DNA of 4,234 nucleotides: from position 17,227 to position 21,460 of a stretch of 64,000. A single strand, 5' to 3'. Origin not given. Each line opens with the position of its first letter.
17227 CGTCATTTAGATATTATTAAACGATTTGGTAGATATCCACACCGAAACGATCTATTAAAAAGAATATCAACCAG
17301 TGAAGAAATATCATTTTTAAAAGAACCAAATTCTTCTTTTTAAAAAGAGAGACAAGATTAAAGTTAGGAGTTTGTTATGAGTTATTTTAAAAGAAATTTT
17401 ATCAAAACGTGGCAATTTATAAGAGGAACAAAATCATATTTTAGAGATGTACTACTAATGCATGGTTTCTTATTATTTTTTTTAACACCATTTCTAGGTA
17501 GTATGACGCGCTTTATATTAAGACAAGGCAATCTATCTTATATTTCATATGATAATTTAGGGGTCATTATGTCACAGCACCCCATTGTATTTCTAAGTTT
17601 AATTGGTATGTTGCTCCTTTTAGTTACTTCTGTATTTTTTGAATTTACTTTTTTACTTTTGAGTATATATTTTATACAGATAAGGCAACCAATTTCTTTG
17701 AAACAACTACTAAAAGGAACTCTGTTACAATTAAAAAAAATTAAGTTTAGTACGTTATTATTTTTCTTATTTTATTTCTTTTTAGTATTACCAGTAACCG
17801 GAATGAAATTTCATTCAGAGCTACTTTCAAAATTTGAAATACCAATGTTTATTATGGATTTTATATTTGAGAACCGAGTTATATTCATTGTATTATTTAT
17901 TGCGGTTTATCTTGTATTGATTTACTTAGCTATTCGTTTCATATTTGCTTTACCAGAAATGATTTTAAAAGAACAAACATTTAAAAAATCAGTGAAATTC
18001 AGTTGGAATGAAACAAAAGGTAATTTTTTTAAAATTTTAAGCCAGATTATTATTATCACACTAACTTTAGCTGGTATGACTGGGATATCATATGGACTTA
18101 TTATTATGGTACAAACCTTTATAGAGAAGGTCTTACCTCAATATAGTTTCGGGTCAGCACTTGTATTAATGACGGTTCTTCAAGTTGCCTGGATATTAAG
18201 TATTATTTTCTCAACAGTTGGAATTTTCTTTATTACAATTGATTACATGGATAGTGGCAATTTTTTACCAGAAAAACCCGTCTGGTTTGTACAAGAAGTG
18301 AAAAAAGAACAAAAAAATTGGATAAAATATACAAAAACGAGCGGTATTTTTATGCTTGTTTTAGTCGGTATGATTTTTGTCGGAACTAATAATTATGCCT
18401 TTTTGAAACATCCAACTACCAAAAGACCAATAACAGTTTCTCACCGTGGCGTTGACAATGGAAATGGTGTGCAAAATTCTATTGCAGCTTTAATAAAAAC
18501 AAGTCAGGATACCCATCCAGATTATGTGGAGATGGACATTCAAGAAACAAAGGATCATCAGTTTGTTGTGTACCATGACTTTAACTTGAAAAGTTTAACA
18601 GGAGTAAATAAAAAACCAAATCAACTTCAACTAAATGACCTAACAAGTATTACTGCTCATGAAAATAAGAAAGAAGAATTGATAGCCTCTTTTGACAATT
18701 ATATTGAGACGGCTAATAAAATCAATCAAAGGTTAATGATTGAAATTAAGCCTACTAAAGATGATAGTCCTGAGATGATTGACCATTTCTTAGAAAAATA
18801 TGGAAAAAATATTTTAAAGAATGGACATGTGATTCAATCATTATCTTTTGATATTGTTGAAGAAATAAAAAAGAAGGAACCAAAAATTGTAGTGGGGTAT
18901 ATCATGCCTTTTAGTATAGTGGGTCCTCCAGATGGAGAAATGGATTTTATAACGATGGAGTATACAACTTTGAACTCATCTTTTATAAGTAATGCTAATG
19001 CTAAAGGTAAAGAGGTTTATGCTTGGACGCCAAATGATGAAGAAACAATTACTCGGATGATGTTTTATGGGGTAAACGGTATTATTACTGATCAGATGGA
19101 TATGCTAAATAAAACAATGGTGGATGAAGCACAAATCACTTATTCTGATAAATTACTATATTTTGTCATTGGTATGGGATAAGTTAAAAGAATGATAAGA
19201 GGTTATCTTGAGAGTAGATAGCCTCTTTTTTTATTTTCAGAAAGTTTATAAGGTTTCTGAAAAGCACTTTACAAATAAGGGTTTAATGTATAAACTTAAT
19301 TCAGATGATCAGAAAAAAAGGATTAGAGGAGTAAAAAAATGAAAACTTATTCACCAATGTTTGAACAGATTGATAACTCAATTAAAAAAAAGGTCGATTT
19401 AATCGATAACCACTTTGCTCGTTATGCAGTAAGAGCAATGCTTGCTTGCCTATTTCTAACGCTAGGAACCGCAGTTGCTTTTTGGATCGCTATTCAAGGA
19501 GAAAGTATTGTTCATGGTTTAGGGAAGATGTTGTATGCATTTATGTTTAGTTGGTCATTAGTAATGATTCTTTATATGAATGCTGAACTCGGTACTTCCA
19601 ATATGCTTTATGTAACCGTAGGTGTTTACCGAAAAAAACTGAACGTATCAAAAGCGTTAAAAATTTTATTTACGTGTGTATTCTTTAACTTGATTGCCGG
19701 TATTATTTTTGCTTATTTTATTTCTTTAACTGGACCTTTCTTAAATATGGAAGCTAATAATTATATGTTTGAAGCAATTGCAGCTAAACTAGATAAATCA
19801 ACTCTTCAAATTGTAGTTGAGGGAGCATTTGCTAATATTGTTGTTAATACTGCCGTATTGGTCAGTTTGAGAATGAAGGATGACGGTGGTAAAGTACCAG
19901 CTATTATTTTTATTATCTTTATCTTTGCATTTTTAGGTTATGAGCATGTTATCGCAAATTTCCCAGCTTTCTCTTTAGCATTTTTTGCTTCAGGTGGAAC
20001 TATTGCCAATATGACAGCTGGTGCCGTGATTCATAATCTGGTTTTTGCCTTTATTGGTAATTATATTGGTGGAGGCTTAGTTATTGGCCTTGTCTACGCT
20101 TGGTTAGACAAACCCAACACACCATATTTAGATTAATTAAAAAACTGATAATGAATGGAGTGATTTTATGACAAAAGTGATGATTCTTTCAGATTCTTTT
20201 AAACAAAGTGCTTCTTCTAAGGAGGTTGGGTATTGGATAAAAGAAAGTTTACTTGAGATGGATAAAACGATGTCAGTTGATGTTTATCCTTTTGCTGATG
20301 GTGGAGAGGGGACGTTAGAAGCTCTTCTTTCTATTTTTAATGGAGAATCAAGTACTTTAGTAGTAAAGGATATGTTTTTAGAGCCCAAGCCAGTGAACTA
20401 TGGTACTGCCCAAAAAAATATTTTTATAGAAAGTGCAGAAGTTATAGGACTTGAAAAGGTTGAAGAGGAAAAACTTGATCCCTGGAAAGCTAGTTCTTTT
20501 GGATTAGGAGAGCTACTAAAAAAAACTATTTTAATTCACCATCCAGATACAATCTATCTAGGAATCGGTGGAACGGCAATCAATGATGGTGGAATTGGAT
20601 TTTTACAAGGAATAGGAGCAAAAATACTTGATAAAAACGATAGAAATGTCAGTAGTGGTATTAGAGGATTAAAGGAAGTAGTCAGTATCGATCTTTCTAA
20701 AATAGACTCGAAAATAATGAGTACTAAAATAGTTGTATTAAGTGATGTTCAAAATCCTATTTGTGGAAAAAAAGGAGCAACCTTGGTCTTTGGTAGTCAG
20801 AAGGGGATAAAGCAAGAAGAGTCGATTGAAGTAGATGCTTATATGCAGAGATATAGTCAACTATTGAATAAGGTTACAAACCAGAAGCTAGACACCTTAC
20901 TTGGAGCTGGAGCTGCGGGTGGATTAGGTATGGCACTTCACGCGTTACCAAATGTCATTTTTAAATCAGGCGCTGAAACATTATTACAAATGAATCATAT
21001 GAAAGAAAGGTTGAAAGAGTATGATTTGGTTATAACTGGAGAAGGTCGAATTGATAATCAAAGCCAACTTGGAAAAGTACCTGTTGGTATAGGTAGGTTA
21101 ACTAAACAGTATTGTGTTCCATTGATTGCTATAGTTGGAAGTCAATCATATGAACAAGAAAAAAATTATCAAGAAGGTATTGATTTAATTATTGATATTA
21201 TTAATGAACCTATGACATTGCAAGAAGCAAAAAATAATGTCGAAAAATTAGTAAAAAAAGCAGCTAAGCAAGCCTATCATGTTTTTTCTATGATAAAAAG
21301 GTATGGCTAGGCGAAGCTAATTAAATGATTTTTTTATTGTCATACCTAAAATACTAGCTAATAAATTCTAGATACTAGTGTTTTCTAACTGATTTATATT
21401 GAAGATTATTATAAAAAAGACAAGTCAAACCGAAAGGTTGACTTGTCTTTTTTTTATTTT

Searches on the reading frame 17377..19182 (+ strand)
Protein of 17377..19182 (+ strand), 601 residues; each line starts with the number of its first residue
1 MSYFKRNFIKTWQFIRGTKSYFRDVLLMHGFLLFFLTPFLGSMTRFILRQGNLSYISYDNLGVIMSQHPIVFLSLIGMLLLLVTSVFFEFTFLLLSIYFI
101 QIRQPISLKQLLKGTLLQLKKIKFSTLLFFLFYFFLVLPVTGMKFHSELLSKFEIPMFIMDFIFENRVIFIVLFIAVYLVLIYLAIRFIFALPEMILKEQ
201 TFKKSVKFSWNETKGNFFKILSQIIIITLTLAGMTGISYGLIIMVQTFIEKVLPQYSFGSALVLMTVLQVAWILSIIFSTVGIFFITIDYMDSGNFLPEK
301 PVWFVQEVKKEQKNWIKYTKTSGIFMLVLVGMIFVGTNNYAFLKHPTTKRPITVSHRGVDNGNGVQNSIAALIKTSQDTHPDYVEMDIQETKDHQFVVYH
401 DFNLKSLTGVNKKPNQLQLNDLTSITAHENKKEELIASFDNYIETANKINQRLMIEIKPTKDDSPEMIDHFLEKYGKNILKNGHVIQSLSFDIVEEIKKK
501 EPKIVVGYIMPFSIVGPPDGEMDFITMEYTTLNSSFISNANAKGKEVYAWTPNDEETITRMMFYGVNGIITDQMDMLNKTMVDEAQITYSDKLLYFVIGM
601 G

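Call 7: search_protein_families(library=ncbifam, max_evalue=1e-10, proteins=[window:17377-19182:+])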
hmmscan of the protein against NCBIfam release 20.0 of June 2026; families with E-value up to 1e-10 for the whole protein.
window:17377-19182:+ (601 aa): 1 family
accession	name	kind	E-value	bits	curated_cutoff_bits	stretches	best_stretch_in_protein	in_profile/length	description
NF006989.0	PRK09454.1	equivalog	1.4e-11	44.2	264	1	351-581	10-248/251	glycerophosphodiester phosphodiesterase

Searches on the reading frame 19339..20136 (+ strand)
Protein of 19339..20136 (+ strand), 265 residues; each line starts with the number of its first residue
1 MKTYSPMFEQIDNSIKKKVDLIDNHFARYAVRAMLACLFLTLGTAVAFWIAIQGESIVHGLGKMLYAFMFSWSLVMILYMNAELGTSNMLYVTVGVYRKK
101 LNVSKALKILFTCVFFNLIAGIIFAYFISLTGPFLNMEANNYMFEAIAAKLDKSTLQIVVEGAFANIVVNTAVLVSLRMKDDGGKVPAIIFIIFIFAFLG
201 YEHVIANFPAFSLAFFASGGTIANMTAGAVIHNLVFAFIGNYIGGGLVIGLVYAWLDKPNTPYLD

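Call 7: search_protein_families(library=ncbifam, max_evalue=1e-10, proteins=[window:19339-20136:+])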
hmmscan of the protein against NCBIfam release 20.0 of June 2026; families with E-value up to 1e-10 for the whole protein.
window:19339-20136:+ (265 aa): 3 families
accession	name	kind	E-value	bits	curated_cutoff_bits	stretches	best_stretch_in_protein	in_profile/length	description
TIGR00790.1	fnt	subfamily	8.8e-39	133.5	232.3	1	25-254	5-234/239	formate/nitrite family transporter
TIGR04060.1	formate_focA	equivalog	5.3e-30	104.5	290.1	1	12-257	5-266/268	formate transporter FocA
NF008595.0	PRK11562.1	equivalog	1.9e-18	66.7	293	1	19-259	17-250/268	nitrite transporter NirC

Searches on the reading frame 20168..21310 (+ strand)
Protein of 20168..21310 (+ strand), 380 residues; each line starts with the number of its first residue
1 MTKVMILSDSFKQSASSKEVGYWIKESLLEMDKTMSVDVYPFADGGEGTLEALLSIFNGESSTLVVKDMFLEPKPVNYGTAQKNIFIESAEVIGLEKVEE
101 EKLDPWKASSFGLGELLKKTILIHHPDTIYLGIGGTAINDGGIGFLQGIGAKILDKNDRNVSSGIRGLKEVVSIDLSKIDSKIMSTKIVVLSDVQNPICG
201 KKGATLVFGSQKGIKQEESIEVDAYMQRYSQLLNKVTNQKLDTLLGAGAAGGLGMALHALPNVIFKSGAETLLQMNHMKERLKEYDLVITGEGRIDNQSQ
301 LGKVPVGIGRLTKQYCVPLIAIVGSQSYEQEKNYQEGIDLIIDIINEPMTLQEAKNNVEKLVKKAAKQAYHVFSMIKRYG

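Call 7: search_protein_families(library=ncbifam, max_evalue=1e-10, proteins=[window:20168-21310:+])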
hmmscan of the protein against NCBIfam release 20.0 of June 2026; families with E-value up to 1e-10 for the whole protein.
window:20168-21310:+ (380 aa): 3 families
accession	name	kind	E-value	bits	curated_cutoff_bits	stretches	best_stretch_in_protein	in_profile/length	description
TIGR00045.1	TIGR00045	subfamily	5.4e-107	358.1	168.45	1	3-375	1-374/375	glycerate kinase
NF007668.0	PRK10342.1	equivalog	2.5e-72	244.1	686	1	3-364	2-364/381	glycerate 2-kinase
NF007401.0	PRK09932.1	equivalog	2.3e-70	237.6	625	1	3-368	2-368/381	glycerate 3-kinase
